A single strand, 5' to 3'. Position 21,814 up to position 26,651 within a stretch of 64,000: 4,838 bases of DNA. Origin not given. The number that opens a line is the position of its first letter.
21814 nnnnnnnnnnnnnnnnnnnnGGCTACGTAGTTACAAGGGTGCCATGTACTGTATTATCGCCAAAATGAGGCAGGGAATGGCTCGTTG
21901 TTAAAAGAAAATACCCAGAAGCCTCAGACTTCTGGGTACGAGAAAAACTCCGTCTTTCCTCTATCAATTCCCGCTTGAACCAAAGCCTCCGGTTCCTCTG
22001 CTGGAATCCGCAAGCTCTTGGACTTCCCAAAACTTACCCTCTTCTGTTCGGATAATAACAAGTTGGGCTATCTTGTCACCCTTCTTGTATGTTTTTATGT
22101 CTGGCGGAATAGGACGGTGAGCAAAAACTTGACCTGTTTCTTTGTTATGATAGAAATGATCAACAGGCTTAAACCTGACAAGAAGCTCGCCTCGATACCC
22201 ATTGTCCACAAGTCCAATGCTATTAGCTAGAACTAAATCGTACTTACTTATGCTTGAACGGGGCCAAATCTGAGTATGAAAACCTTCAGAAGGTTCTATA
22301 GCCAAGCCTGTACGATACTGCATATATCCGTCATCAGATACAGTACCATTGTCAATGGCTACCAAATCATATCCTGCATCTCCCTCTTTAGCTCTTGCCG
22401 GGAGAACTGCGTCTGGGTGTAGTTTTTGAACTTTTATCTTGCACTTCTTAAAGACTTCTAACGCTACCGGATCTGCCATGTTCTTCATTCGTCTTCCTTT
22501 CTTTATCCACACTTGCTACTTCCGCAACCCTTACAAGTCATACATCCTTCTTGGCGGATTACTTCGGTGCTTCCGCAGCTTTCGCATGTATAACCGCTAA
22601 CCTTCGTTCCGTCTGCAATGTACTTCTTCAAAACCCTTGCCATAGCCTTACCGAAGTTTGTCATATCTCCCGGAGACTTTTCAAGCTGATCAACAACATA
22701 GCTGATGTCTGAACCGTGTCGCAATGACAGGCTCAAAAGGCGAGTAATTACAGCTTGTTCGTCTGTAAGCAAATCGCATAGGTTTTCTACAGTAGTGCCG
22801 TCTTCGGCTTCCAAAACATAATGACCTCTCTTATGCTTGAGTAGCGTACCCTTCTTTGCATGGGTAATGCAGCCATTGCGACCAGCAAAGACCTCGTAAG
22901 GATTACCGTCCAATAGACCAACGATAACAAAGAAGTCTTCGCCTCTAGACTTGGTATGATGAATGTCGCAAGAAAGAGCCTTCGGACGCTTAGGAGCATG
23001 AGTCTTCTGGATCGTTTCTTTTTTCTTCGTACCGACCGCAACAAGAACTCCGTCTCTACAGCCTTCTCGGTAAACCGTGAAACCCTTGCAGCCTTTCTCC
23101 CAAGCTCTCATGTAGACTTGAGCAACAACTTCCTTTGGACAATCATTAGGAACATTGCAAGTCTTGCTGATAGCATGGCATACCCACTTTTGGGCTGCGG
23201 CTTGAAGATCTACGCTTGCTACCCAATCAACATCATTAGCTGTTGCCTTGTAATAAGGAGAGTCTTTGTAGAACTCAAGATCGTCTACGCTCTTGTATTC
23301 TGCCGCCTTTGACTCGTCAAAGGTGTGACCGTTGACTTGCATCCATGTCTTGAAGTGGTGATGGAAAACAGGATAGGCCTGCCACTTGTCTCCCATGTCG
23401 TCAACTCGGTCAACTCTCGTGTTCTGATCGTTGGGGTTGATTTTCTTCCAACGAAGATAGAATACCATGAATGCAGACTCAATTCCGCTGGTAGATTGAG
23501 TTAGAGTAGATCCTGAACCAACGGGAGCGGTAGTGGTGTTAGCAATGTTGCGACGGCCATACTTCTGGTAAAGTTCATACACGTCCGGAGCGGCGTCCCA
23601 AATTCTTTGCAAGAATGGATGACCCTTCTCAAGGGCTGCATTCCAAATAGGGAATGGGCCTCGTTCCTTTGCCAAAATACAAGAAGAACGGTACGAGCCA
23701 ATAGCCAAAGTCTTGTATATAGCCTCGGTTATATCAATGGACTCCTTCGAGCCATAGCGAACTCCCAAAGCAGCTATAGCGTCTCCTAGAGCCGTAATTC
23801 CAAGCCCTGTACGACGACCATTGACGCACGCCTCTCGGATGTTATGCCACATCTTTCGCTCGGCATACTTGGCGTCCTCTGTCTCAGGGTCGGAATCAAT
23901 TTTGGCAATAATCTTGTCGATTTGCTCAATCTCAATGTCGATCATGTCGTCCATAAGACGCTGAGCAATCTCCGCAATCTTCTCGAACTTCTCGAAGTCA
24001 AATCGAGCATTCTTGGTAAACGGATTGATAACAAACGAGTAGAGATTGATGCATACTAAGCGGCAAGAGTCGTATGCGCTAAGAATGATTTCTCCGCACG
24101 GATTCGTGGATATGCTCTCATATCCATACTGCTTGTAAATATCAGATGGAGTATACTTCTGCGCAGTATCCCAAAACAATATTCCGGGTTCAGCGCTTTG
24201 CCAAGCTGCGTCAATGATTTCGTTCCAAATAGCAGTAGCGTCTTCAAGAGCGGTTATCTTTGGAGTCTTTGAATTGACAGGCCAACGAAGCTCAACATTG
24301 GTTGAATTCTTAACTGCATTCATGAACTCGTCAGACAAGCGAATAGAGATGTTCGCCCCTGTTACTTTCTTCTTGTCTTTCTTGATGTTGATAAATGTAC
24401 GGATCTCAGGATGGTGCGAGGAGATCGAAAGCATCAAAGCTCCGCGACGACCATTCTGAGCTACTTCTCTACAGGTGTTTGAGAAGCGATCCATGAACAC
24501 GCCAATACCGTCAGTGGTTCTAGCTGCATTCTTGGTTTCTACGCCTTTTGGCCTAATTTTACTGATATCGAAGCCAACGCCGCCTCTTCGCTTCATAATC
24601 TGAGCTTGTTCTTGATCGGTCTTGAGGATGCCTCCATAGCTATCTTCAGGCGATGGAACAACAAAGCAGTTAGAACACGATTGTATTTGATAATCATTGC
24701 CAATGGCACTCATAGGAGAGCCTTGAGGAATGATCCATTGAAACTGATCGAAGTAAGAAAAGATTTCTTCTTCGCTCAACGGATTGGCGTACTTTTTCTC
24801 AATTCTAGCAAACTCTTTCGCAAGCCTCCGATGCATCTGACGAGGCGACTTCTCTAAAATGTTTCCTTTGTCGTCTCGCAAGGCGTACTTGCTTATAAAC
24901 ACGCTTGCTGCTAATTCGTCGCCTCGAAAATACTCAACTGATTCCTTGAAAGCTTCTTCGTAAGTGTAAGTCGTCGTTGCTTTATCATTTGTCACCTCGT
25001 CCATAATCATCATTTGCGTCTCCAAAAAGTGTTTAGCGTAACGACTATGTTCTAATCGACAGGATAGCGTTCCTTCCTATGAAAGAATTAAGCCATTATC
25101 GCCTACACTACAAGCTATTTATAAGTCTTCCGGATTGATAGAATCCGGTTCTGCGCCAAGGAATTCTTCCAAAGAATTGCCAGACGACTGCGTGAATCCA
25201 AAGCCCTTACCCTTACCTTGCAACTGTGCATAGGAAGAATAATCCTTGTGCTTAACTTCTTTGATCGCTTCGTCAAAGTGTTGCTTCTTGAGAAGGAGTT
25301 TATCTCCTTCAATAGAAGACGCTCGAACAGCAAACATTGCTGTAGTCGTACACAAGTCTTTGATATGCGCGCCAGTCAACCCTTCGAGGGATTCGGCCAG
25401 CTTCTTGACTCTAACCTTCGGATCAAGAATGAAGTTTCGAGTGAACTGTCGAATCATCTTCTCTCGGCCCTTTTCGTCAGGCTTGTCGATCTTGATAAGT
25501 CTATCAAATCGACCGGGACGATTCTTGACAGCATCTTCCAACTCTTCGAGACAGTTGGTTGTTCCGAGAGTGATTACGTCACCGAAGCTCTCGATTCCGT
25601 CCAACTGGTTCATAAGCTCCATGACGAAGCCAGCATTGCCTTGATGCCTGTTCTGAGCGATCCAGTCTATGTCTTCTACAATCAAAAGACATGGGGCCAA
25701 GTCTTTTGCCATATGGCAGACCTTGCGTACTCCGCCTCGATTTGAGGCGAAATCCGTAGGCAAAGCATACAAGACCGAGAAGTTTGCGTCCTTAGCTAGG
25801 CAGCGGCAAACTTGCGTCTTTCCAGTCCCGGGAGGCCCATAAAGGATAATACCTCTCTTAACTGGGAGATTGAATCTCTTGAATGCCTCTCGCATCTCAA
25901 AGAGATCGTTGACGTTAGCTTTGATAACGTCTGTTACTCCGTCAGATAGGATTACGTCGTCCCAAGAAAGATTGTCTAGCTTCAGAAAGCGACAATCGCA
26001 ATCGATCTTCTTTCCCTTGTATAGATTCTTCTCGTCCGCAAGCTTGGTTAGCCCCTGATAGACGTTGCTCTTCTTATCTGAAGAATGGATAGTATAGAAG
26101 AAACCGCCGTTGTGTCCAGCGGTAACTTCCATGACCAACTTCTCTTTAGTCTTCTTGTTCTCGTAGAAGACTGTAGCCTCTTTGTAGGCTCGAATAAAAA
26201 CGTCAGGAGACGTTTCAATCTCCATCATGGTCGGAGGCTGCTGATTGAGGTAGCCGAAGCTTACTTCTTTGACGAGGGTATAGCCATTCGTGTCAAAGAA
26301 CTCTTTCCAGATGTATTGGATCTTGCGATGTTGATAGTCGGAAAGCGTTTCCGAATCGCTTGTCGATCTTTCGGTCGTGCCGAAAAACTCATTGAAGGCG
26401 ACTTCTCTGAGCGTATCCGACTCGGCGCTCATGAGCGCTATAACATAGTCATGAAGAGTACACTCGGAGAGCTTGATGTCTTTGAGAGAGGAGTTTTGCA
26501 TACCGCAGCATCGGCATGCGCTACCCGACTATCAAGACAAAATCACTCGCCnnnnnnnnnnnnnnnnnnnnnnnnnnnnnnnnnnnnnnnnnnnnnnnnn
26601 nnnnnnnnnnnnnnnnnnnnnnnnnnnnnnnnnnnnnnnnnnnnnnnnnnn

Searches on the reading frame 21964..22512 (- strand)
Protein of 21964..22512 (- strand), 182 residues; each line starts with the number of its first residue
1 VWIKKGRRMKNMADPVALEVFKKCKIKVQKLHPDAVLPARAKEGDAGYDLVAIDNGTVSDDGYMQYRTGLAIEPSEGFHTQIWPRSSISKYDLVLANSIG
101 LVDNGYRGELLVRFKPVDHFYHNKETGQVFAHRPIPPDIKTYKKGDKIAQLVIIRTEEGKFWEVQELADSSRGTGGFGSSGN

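Call 26: search_protein_families(library=pfam, proteins=[window:21964-22512:-], max_evalue=0.001)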
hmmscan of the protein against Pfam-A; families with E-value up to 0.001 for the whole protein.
window:21964-22512:- (182 aa): 1 family
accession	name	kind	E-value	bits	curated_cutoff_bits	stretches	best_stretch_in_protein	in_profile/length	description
PF00692.24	dUTPase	-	2.3e-18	66.6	22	2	36-113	4-79/129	dUTPase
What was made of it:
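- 21964..22512 (-): dUTPase; last gene before the terminator. Pfam dUTPase 2.3e-18 (call 26).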

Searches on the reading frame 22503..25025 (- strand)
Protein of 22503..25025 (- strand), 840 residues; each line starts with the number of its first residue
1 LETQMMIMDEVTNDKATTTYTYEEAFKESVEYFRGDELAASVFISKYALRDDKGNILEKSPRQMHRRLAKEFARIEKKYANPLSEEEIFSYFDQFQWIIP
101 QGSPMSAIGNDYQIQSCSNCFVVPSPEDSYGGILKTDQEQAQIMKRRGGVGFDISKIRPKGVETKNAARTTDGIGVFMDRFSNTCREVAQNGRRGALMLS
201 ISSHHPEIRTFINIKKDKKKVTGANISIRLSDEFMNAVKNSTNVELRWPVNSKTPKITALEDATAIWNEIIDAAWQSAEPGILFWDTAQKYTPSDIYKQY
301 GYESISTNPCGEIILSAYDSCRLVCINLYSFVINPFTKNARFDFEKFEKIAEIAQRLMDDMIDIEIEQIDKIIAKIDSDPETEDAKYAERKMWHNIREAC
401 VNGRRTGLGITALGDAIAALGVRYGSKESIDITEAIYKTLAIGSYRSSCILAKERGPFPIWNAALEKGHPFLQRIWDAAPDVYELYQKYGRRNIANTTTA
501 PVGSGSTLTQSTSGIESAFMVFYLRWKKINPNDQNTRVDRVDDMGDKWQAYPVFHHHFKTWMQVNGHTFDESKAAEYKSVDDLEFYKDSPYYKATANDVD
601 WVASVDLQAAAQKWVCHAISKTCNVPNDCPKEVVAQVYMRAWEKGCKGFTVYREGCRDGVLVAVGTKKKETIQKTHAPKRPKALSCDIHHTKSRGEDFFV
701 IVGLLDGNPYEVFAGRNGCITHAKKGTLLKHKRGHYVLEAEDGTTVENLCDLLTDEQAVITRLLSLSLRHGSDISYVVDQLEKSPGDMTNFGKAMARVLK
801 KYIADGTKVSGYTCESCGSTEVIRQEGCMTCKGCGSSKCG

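Call 82: search_dna_similar(query=window:22503-25025:-, collection=phages, mode=protein, max_rows=12, max_evalue=1e-20)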
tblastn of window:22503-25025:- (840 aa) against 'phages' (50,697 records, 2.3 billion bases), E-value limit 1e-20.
Records with a match: 201; places in all: 202; records where one place covers at least 80% of the query: 58.
Best place of each record, by identity: <60% 201.
By first word of the organism name: Pseudomonas 62; Bacteroides 33; Rhodobacter 25; uncultured 16; Roseobacter 11; Dinoroseobacter 7; Ruegeria 7; Sulfitobacter 5; Clostridioides 3; Roseovarius 3; and 18 more.
By host as written in the record: - 26; Bacteroides intestinalis DSM 108646 24; Rhodobacter capsulatus YW1 24; Pseudomonas aeruginosa PAO1 22; Pseudomonas aeruginosa 19; Ruegeria pomeroyi DSS-3 8; Roseobacter denitrificans OCh114 7; Dinoroseobacter shibae DFL12 7; and 44 more.
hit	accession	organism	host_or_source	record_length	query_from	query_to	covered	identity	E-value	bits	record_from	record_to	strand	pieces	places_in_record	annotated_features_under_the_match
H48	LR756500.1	uncultured phage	metagenomic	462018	13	839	97%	49.7%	2e-157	809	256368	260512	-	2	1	record has no annotation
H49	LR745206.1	uncultured phage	metagenomic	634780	2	840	100%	47.4%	0e+0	760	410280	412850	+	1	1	record has no annotation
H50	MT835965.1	Bacteriophage sp.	human fecal samples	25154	20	840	98%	48.1%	0e+0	770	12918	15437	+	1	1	record has no annotation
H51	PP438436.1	Leptolyngbya phage Lbo-JY46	Leptolyngbya boryana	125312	30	840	97%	43.4%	0e+0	659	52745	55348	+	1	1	hypothetical protein (x2)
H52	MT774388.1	uncultured phage cr112_1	human feces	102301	30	839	96%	42.1%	0e+0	608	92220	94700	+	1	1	vitamin B12-dependent ribonucleotide reductase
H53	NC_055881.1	uncultured phage cr112_1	human feces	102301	30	839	96%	42.1%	0e+0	608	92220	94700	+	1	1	ribonucleotide reductase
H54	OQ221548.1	Bacteroides phage PhiCrAssBcn13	Bacteroides intestinalis DSM 108646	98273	30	839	96%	41.4%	0e+0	595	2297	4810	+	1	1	vitamin B12-dependent ribonucleotide reductase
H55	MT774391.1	uncultured phage cr126_1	human feces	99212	30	839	96%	41.3%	0e+0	602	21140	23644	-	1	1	vitamin B12-dependent ribonucleotide reductase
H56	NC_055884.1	uncultured phage cr126_1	human feces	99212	30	839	96%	41.3%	0e+0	602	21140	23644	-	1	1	ribonucleotide reductase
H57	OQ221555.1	Bacteroides phage PhiCrAssBcn20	Bacteroides intestinalis DSM 108646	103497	30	839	96%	41.2%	0e+0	594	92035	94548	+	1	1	vitamin B12-dependent ribonucleotide reductase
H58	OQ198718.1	Kolpuevirus sp. 'frurule'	Bacteroides cellulosilyticus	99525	30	839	96%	41.1%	0e+0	586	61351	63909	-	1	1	vitamin B12-dependent ribonucleotide reductase | hypothetical protein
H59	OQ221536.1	Bacteroides phage PhiCrAssBcn1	Bacteroides intestinalis DSM 108646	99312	30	839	96%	41.1%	0e+0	594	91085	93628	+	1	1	vitamin B12-dependent ribonucleotide reductase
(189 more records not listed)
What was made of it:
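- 22503..25025 (-): Class II (B12-dependent) ribonucleotide reductase; the conserved 3' neighbour of the cassette. Phage hits are annotated as vitamin B12-dependent RNR (call 82).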

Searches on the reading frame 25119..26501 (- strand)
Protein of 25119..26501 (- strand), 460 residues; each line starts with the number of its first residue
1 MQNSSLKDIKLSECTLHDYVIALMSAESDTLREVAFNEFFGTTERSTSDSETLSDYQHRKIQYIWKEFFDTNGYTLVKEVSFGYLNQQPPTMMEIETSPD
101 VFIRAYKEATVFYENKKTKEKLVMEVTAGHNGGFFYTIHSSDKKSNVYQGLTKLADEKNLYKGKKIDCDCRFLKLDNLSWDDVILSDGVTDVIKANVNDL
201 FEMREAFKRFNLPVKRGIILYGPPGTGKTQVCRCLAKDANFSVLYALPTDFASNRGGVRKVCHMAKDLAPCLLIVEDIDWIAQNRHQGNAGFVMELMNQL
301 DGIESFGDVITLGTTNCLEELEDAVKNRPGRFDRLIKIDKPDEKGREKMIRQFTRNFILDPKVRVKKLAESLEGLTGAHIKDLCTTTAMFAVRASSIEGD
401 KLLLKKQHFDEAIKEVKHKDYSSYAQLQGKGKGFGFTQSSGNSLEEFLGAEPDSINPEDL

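Call 4: search_protein_families(library=pfam, proteins=[window:25119-26501:-], max_evalue=1)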
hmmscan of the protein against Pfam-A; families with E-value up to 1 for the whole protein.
window:25119-26501:- (460 aa): 15 families
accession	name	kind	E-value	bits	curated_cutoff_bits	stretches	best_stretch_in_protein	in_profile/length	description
PF00004.35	AAA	-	8.9e-21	75.1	21.2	1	218-339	1-130/131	ATPase family associated with various cellular activities (AAA)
PF13191.12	AAA_16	-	7.7e-06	26.9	32.6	1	203-253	12-62/167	AAA ATPase domain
PF13401.12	AAA_22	-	8.5e-06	26.6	27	1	217-263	7-56/130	AAA domain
PF13207.12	AAA_17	-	0.00012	22.8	27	1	221-245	1-25/136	AAA domain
PF13238.12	AAA_18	-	0.00019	22.3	29.4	1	218-302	1-65/128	AAA domain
PF17862.7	AAA_lid_3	-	0.00019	21.4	27.2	1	363-395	2-34/45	AAA+ lid domain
PF07728.20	AAA_5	-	0.0031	17.9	22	1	218-249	2-34/139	AAA domain (dynein-related subfamily)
PF13521.12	AAA_28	-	0.0062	17.2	27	1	218-257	2-41/164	AAA domain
PF00910.28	RNA_helicase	-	0.019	15.9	21.5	1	218-249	1-32/105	RNA helicase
PF05496.18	RuvB_N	-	0.053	13.7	27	1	218-242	36-60/159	Holliday junction DNA helicase RuvB P-loop domain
PF20720.3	nSTAND3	-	0.057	13.6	27.2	1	216-238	18-40/155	Novel STAND NTPase 3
PF13086.12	AAA_11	-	0.089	13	27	1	218-239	20-41/257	AAA domain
PF01695.23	IstB_IS21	-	0.11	12.4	24.1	1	215-246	92-126/238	IstB-like ATP binding protein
PF00519.23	PPV_E1_C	-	0.13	11.8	26.5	1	203-237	105-141/289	Papillomavirus helicase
PF13245.12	AAA_19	-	0.15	12.7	25.1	1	217-237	13-33/134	AAA domain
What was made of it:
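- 25119..26501 (-): AAA+ ATPase (460 aa, classic clade); an optional member of the same array. Pfam AAA 9e-21 (call 4).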

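Call 5: search_protein_families(library=phrogs, proteins=[window:25119-26501:-], max_evalue=0.01)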
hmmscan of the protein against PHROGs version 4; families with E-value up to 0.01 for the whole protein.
window:25119-26501:- (460 aa): 16 families
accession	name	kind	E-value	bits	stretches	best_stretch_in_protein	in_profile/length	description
phrog_3757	-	unknown function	1.9e-26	94.4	1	172-420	82-331/367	-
phrog_30773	-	unknown function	3.8e-26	92.6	1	194-395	172-388/666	-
phrog_10440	-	unknown function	2.1e-23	83.6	1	169-385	186-397/483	-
phrog_7485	-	unknown function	6.1e-22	79.2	1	180-364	192-385/430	-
phrog_10401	-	other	1e-10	42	1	189-350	438-596/667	ATPase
phrog_8638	-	unknown function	7.9e-10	38.9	1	208-398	298-499/568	-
phrog_9172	-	unknown function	3.8e-09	36.9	1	214-415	106-323/509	-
phrog_14322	-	unknown function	4.8e-07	30.4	1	218-338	229-348/398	-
phrog_33861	-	unknown function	2.3e-06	27.6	0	202-238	174-212/407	-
phrog_168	-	DNA, RNA and nucleotide metabolism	1.6e-05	25.8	1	217-422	44-241/314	clamp loader of DNA polymerase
phrog_11838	-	DNA, RNA and nucleotide metabolism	2.9e-05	24.4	1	212-298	37-127/420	clamp loader of DNA polymerase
phrog_5846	-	DNA, RNA and nucleotide metabolism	0.00028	21.3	1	215-247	38-67/380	clamp loader of DNA polymerase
phrog_2376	-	other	0.0005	20.5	0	207-345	68-196/363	ATPase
phrog_35110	-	unknown function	0.00083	19.2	0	271-332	334-395/455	-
phrog_4339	-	unknown function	0.0013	18.9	0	215-285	51-121/552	-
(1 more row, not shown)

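Call 18: search_protein_families(library=ncbifam, proteins=[window:25119-26501:-], max_evalue=0.1)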
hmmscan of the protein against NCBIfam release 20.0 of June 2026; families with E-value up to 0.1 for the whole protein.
window:25119-26501:- (460 aa): 35 families (the best 25 are shown)
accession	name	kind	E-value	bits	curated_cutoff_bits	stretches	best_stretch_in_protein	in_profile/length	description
NF003069.1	PRK03992.1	subfamily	8.5e-41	140.3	500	1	192-420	142-376/379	proteasome-activating nucleotidase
TIGR01242.2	TIGR01242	subfamily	7.8e-39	133.7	500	1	194-420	127-359/362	proteasome-activating nucleotidase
TIGR01243.1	CDC48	subfamily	3.8e-36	124.7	802.65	1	174-419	446-701/733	CDC48 family AAA ATPase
NF047747.1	PrtsmActNtasePan2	equivalog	6.7e-36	124.4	700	1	180-419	150-395/397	proteasome-activating nucleotidase Pan2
TIGR01241.2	FtsH_fam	equivalog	2.2e-35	122.5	600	1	196-416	176-402/598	ATP-dependent zinc metalloprotease FtsH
NF047748.1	PrtsmActNtasePan1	equivalog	2.4e-35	122.4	750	1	191-422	158-395/405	proteasome-activating nucleotidase Pan1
NF008004.0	PRK10733.1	equivalog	1.3e-24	86.1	1008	1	191-395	158-376/644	ATP-dependent zinc metalloprotease FtsH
NF042959.1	IteA_antiphage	equivalog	1.1e-23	84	510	1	182-407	93-321/367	anti-phage ATPase IteA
TIGR03689.1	pup_AAA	equivalog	1.9e-18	66.5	504.75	2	265-386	285-405/512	proteasome ATPase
NF041006.2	cell_div_CdvC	equivalog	6.7e-17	61.4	650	1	177-394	99-325/370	cell division protein CdvC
NF003229.0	PRK04195.1-5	equivalog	1e-05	24.5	280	1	197-251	33-80/413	replication factor C large subunit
NF003230.0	PRK04195.1-6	equivalog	6.3e-05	21.8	441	1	215-286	39-114/494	replication factor C large subunit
NF003231.0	PRK04195.2-1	equivalog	0.00015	20.7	442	1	195-244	24-72/517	replication factor C large subunit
NF003226.0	PRK04195.1-1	equivalog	0.00025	20.1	588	1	213-263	38-87/405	replication factor C large subunit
NF005304.0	PRK06835.1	equivalog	0.00069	18.8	215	1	202-246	170-217/330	ATP-binding protein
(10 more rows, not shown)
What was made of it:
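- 25119..26501 (-): NCBIfam PAN/Cdc48/FtsH-like, about 1e-40 (call 18).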

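Call 19: search_protein_families(library=padloc, proteins=[window:25119-26501:-], max_evalue=0.1)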
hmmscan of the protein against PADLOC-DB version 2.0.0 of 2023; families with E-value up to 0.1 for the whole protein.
window:25119-26501:- (460 aa): 8 families
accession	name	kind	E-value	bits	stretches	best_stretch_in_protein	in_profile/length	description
PDLC02196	IetA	-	6.2e-24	83.1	1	179-415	87-325/374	-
PDLC02195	IetA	-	1.4e-20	72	1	183-392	106-317/395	-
PDLC04232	IetA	-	5.9e-14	50.2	1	179-387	81-292/330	-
PDLC00915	TRIP13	-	1e-12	46.1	2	179-239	27-87/302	TRIP13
PDLC04231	IetA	-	0.00016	19.6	1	215-328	117-237/262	-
PDLC00914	TRIP13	-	0.00025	18.6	1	269-361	143-238/302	TRIP13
PDLC04140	mad8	-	0.0098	13.4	1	213-239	25-51/314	mads_8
PDLC03920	MkoA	-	0.053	9.8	1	219-233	635-649/1112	-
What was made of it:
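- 25119..26501 (-): PADLOC IetA 6e-24 (call 19).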
